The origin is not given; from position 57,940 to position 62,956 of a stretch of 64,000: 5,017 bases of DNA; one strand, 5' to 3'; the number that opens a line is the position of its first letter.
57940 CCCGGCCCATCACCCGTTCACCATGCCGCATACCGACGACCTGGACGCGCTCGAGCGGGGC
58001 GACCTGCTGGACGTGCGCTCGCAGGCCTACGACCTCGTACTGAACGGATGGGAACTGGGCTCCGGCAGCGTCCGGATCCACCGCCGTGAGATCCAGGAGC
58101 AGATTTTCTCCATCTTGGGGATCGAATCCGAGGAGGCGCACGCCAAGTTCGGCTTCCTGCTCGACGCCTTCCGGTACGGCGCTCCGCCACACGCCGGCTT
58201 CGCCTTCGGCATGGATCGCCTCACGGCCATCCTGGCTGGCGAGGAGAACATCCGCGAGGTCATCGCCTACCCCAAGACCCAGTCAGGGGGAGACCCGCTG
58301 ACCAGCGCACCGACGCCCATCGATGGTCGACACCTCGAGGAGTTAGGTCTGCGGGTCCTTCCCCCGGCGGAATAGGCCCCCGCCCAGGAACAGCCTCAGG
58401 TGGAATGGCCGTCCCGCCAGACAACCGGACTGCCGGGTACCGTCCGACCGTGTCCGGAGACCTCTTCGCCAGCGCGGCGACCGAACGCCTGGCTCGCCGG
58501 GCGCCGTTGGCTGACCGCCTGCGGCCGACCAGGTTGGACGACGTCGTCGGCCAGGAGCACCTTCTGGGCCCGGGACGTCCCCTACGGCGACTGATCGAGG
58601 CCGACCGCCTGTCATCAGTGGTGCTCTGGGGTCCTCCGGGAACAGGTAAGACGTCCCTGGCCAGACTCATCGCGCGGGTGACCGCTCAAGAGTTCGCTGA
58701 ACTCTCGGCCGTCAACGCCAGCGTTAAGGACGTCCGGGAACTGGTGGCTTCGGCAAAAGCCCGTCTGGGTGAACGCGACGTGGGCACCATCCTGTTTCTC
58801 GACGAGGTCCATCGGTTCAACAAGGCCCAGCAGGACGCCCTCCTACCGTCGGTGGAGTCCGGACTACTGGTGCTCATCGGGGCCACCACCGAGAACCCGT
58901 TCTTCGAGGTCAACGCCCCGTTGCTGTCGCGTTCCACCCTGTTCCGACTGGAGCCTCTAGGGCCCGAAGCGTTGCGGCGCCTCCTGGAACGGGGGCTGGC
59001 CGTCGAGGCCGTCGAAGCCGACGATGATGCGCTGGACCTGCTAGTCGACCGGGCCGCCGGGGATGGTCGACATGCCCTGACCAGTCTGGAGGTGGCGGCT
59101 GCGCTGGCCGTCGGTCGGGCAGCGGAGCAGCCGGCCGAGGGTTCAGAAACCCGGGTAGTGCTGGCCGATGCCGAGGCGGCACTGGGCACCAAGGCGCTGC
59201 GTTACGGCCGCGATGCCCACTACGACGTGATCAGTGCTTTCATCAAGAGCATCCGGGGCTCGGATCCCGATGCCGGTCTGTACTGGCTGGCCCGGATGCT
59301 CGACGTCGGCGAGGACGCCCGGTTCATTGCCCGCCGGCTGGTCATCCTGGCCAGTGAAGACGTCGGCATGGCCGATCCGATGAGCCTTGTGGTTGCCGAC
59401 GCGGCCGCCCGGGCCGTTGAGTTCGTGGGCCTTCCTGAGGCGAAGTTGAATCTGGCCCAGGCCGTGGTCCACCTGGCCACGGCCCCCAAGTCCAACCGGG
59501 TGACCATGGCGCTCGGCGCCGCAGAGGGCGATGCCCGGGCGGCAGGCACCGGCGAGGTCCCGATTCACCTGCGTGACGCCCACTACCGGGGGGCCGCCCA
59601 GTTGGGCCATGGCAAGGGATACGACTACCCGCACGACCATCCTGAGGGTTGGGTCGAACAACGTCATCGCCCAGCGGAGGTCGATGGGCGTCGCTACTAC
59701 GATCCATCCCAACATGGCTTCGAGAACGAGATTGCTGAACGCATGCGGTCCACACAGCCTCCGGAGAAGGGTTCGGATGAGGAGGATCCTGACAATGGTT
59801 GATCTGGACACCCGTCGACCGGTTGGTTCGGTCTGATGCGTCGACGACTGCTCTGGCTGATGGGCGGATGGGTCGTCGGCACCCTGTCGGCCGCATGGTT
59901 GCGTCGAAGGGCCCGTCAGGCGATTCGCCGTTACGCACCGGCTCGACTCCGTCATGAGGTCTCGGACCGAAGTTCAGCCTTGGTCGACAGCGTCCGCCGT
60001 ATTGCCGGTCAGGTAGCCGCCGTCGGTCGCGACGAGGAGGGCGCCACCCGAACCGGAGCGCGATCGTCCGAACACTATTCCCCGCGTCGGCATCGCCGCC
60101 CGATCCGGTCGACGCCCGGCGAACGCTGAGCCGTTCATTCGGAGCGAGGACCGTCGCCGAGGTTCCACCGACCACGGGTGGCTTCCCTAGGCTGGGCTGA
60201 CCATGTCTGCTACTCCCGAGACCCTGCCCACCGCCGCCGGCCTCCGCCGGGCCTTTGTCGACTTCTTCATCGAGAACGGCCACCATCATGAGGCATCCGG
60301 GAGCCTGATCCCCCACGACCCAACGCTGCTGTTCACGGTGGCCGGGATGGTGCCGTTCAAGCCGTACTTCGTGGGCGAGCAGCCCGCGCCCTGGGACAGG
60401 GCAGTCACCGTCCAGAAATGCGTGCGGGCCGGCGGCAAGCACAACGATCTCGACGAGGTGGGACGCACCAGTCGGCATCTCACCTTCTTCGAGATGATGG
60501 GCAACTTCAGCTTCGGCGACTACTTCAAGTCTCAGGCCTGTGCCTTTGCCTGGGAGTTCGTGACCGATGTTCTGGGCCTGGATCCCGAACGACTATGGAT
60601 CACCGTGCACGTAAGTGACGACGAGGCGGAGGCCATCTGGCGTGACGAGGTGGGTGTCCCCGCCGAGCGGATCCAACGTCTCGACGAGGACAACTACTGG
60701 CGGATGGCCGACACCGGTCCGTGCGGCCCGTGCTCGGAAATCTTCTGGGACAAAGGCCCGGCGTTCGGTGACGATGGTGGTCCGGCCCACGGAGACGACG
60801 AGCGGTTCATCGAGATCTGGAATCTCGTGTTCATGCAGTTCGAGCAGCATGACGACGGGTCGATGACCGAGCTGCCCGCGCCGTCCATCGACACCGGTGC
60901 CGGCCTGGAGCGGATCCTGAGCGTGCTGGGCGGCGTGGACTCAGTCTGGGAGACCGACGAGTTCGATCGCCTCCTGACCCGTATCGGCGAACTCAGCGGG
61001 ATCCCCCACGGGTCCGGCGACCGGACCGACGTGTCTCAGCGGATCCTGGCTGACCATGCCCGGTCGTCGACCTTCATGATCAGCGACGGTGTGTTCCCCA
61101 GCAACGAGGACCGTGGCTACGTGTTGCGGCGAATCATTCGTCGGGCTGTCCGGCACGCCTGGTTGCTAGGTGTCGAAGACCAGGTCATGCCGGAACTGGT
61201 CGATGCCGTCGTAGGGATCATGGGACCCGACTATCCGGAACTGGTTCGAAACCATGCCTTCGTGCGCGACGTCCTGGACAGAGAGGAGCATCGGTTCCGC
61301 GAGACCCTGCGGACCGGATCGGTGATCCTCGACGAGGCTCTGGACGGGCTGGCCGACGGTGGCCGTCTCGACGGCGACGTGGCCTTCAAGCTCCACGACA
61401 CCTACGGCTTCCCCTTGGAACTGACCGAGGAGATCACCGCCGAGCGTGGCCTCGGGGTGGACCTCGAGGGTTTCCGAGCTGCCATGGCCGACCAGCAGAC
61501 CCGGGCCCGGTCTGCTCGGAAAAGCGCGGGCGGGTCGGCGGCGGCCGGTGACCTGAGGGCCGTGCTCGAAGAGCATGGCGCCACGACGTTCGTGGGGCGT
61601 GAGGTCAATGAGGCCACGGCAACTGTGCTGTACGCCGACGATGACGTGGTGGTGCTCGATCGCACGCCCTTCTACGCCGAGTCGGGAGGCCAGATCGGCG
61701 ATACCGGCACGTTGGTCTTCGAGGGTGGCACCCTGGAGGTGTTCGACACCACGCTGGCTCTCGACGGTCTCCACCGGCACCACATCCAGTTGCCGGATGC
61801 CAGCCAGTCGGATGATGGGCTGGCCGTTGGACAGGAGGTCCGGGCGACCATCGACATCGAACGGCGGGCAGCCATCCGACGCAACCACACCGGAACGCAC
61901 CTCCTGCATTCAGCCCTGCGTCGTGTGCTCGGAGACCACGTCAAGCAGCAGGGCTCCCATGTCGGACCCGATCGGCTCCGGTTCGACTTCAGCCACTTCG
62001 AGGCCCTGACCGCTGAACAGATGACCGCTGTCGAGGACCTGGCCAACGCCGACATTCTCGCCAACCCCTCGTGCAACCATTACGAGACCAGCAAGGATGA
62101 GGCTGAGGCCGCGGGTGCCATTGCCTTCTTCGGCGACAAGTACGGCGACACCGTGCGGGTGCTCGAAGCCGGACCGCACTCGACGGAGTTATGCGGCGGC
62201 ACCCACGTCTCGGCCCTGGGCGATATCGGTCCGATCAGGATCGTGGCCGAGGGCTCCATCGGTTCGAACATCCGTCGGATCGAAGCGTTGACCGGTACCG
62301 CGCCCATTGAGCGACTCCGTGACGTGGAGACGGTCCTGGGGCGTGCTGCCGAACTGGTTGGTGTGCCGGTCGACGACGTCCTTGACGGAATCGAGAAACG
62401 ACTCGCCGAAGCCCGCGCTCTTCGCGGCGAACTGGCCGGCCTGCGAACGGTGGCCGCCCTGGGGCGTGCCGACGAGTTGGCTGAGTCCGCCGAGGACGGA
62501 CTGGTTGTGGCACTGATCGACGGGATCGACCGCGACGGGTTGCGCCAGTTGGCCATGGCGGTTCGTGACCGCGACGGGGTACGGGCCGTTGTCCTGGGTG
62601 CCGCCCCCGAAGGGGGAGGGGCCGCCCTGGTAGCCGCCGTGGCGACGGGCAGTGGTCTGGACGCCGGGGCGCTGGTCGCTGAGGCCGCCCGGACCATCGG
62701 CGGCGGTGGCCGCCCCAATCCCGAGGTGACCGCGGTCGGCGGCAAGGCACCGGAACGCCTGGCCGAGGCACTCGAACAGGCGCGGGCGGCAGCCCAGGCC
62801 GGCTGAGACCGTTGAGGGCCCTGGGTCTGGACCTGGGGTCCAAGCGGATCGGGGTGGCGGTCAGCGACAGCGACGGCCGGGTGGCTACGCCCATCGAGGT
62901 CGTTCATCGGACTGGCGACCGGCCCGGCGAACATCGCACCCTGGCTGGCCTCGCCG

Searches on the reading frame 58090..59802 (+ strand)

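Call 70: search_protein_families(library=pfam, proteins=[window:58090-59802:+], max_evalue=0.000001)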
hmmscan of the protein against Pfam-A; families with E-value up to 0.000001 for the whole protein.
window:58090-59802:+ (570 aa): 5 families
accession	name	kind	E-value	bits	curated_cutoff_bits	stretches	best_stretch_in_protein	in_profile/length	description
PF12002.13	MgsA_C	-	1.4e-66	224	27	1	390-554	1-165/167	MgsA AAA+ ATPase C terminal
PF16193.11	AAA_assoc_2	-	1.3e-17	64.2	34.3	1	307-389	4-81/81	AAA C-terminal domain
PF00004.35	AAA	-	1.2e-14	55.3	21.2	1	177-282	1-123/131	ATPase family associated with various cellular activities (AAA)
PF05496.18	RuvB_N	-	3.2e-12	46.9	27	1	144-264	1-118/159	Holliday junction DNA helicase RuvB P-loop domain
PF07728.20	AAA_5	-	1.6e-07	31.9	22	0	177-257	2-92/139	AAA domain (dynein-related subfamily)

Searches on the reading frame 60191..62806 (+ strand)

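Call 70: search_protein_families(library=pfam, proteins=[window:60191-62806:+], max_evalue=0.000001)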
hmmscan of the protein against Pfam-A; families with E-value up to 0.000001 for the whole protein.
window:60191-62806:+ (871 aa): 2 families
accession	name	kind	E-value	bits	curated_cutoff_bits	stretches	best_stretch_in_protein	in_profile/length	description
PF01411.24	tRNA-synt_2c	-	1.2e-189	631.9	30.3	1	18-557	2-551/552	tRNA synthetases class II (A)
PF07973.19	tRNA_SAD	-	1.3e-12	48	24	1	655-698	1-44/44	Threonyl and Alanyl tRNA synthetase second additional domain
